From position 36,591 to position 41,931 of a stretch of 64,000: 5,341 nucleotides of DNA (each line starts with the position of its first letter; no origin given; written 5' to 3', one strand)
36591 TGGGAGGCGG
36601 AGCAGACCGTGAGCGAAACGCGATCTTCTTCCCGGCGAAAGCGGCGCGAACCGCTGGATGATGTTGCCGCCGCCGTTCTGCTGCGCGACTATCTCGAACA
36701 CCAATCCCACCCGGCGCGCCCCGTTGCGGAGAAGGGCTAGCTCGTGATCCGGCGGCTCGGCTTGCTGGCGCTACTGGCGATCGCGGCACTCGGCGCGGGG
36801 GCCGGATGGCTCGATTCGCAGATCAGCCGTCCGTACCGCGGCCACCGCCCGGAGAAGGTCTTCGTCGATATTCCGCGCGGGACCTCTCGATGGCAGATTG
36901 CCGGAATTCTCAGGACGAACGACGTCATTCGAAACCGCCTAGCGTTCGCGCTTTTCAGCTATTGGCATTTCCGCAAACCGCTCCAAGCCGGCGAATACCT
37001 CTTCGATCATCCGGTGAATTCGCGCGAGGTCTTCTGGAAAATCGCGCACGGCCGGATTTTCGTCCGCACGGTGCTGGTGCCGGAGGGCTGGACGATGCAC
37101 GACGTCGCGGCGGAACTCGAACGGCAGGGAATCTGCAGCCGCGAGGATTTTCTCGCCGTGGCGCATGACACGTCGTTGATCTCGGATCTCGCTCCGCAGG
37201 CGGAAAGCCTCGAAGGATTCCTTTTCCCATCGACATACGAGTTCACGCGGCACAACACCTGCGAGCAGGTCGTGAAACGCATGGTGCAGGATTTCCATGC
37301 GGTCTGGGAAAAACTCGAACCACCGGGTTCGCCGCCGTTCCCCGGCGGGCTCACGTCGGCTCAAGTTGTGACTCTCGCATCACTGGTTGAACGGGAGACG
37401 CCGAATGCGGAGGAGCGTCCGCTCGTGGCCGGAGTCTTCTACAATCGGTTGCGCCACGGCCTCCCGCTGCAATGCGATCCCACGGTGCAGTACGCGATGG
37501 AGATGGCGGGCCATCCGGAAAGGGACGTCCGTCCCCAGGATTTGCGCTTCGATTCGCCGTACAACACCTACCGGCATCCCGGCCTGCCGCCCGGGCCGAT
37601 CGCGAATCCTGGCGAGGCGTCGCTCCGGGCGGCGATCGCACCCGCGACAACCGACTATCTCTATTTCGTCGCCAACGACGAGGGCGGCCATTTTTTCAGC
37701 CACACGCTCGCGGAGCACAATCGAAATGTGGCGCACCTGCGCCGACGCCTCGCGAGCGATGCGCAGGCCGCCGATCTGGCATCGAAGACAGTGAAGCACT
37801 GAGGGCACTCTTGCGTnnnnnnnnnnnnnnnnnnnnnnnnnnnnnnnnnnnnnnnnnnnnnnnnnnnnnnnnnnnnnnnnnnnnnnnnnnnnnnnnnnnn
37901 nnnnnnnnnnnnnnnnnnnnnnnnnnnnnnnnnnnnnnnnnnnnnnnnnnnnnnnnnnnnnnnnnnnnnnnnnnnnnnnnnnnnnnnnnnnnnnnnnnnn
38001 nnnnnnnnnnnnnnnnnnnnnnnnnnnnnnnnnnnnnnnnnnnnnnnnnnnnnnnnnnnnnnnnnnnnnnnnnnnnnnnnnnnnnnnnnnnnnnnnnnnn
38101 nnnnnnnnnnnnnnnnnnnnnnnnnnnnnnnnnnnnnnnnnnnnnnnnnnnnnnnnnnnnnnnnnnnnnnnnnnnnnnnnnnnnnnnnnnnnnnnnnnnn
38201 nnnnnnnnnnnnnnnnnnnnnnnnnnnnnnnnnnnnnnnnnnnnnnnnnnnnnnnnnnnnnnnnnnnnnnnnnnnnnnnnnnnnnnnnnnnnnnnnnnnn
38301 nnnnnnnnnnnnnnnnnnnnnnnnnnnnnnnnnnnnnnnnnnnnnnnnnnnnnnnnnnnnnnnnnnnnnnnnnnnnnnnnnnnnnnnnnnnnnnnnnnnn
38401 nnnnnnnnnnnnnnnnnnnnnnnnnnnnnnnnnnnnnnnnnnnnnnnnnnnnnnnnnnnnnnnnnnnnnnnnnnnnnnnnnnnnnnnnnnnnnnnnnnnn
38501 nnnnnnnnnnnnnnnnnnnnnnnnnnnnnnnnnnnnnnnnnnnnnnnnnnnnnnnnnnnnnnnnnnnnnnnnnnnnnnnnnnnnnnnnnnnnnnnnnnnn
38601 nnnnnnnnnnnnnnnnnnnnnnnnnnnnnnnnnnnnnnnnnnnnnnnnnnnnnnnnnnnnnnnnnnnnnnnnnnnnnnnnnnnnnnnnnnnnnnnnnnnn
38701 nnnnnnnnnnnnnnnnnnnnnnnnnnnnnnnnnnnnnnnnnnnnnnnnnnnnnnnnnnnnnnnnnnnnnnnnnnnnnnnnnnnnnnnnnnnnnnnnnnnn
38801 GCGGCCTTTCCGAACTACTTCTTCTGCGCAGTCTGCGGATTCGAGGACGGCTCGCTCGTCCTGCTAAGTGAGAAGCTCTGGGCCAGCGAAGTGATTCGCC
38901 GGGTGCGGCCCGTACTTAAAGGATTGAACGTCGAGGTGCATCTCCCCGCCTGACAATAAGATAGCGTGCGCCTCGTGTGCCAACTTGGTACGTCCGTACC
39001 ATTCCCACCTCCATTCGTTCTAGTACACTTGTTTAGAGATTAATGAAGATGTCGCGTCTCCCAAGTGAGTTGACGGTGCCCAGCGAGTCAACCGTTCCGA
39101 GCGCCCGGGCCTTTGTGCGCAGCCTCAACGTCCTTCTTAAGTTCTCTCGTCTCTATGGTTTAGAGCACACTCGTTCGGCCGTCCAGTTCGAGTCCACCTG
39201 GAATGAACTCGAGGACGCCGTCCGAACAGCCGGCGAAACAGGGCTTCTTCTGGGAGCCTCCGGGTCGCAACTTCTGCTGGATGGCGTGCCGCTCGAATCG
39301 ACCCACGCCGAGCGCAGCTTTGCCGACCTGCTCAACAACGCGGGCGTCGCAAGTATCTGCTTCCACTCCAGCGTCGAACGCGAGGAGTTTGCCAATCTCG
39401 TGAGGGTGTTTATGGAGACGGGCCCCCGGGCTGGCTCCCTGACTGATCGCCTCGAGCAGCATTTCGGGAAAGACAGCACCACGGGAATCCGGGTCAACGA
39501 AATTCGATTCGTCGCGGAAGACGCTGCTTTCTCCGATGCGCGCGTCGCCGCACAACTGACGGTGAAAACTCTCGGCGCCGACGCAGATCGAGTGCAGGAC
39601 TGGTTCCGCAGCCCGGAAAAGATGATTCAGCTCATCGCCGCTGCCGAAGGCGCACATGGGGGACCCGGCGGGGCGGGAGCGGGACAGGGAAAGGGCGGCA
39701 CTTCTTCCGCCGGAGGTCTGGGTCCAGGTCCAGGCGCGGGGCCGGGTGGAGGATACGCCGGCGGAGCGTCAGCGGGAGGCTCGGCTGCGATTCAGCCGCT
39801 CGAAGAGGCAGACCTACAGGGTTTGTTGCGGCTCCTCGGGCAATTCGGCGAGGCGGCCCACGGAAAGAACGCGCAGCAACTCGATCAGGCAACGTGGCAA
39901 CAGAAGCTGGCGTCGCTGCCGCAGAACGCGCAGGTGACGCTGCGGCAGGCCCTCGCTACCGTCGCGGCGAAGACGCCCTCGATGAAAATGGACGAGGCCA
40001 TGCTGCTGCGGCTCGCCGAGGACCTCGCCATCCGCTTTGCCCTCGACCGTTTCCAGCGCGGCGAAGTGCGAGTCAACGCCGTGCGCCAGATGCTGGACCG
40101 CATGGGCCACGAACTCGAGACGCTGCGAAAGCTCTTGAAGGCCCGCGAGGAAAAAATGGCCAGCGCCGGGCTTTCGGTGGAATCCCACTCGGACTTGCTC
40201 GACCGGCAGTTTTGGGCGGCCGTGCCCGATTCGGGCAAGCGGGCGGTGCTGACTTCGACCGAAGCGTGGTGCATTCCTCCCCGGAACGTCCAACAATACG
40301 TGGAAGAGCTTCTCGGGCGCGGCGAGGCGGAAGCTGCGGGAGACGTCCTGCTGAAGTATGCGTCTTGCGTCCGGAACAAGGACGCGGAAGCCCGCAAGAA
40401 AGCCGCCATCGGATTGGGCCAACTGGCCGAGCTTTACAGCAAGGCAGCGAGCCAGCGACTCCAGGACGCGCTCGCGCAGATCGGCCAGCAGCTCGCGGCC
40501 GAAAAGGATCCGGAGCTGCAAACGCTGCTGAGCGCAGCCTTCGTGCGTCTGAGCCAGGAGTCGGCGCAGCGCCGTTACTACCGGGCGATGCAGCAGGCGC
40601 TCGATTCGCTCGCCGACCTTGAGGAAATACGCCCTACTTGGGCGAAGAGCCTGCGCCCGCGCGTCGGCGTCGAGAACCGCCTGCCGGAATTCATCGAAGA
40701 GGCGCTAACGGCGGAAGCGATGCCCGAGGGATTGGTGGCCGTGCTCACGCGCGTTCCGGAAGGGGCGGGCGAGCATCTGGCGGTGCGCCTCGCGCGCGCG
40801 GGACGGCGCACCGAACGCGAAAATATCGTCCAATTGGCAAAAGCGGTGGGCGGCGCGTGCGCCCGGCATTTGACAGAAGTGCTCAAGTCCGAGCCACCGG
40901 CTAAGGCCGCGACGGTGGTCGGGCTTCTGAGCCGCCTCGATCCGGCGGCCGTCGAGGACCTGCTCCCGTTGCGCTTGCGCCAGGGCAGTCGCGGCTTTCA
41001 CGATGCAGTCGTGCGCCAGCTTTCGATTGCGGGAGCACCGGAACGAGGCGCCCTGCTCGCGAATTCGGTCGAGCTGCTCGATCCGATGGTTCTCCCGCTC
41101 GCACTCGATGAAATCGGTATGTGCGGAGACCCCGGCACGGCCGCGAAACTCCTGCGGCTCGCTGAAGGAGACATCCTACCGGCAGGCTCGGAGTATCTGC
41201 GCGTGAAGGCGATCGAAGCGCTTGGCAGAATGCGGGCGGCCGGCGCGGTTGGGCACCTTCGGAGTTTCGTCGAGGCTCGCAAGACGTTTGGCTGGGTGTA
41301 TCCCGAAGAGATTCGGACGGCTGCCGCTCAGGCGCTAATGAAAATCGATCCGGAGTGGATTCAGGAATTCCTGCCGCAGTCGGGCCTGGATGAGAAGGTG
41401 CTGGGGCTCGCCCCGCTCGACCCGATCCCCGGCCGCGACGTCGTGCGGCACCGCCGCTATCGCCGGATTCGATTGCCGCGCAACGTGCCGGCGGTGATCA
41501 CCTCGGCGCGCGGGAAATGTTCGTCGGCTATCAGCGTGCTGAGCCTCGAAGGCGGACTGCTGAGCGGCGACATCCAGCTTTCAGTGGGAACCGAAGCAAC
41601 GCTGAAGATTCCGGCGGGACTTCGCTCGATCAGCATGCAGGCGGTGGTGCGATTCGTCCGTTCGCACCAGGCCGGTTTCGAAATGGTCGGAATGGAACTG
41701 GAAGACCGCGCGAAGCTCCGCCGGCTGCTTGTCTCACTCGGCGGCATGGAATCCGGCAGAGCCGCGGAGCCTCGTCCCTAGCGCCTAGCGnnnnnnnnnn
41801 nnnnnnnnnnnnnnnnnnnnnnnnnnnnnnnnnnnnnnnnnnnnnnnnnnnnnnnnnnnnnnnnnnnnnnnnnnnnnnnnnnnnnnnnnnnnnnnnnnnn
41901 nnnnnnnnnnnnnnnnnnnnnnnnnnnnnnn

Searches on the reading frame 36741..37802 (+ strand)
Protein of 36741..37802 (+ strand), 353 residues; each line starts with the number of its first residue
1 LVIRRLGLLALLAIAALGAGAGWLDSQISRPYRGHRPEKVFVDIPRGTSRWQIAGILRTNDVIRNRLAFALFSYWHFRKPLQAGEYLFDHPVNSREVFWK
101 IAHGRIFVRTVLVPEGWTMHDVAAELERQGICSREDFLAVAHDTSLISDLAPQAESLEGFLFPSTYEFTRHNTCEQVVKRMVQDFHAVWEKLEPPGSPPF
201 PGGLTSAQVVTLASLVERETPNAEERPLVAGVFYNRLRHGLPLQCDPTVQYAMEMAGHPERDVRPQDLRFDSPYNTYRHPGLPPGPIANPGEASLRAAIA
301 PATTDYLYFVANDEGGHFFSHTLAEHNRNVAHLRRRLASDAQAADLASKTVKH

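Call 35: search_protein_families(library=pfam, proteins=[window:36741-37802:+], max_evalue=0.001)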
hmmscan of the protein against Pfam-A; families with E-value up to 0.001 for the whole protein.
window:36741-37802:+ (353 aa): 1 family
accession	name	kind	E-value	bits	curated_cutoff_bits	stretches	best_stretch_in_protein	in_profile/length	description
PF02618.21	YceG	-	1.2e-85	287.8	32.4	1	42-331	1-274/275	YceG-like family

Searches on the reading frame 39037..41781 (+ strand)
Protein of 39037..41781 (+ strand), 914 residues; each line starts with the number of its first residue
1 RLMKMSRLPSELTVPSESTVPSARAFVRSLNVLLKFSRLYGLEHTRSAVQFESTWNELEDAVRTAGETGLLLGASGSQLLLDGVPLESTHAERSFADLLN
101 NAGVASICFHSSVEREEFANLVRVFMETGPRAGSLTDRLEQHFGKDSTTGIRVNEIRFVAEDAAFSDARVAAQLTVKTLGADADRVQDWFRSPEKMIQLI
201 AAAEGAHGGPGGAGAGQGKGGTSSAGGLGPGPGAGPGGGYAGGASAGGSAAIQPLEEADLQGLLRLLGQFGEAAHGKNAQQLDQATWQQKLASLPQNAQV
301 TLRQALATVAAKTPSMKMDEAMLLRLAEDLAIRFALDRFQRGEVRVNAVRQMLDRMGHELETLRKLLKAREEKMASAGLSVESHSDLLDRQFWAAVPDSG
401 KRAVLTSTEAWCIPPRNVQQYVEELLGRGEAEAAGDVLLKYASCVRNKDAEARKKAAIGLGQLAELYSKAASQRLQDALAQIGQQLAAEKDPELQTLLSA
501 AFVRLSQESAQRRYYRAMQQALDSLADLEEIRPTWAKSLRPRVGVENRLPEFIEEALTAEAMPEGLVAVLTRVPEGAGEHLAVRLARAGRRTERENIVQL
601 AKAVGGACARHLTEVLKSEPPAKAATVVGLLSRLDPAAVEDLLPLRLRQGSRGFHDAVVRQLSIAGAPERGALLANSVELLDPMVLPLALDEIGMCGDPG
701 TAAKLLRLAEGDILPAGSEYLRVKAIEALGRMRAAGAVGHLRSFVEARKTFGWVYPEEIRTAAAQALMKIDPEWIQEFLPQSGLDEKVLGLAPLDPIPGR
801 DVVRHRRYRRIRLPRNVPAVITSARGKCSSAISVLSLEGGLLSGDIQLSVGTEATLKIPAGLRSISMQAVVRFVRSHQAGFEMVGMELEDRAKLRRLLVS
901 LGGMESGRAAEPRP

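Call 35: search_protein_families(library=pfam, proteins=[window:39037-41781:+], max_evalue=0.001)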
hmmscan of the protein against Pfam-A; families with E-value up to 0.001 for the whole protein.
window:39037-41781:+ (914 aa): 2 families
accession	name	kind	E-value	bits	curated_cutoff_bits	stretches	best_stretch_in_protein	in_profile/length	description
PF07238.19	PilZ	-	6.3e-07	30.1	22.5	1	806-898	3-100/102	PilZ domain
PF13646.12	HEAT_2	-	2.4e-06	28.2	27.7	0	715-772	10-60/88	HEAT repeats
